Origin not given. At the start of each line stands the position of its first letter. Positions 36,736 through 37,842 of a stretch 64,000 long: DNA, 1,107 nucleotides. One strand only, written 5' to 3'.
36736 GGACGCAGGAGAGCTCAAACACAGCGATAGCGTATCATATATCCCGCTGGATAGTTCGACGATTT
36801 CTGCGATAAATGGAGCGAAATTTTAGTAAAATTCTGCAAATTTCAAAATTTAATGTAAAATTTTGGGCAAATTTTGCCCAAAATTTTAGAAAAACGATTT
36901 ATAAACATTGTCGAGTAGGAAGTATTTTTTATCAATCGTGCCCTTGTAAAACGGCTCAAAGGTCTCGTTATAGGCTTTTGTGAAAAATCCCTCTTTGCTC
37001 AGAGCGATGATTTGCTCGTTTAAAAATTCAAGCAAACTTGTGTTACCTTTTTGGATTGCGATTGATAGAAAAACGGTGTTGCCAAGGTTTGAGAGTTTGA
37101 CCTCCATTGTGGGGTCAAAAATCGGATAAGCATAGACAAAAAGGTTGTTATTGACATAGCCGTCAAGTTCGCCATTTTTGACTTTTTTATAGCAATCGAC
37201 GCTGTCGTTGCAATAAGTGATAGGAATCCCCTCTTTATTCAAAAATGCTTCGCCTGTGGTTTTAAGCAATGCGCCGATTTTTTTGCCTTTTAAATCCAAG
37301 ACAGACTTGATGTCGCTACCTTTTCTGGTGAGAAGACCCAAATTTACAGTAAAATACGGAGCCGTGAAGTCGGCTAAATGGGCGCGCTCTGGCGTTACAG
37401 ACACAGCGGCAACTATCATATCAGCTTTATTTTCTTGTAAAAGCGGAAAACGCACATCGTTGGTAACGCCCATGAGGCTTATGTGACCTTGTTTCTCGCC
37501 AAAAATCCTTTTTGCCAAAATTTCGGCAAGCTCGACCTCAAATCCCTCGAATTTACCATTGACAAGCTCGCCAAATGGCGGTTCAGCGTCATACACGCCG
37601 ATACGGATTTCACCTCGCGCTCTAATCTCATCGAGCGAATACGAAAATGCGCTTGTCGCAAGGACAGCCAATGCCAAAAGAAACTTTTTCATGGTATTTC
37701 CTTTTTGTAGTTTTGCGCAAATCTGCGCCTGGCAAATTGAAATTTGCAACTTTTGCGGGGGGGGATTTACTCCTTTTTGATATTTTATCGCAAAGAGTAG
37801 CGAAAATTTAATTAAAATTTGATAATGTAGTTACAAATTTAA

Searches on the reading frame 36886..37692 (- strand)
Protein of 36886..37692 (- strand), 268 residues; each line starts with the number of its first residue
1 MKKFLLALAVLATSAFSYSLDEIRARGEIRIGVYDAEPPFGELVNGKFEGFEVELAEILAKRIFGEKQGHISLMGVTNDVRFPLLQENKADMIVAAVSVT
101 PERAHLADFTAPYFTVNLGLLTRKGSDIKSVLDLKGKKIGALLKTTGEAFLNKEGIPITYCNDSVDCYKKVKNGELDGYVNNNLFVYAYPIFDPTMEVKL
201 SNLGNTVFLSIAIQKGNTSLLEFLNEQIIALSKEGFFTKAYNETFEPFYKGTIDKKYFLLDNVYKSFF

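Call 77: search_protein_families(library=pfam, proteins=[window:36886-37692:-], max_evalue=0.001)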
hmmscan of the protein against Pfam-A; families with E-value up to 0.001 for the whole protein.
window:36886-37692:- (268 aa): 2 families
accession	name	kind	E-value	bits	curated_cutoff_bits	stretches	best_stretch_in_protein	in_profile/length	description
PF00497.25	SBP_bac_3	-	1.5e-24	86.7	26.4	1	29-245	1-130/132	Bacterial extracellular solute-binding proteins, family 3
PF10613.14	Lig_chan-Glu_bd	-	1.9e-06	28.4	30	1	85-124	74-113/115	Ligated ion channel L-glutamate- and glycine-binding site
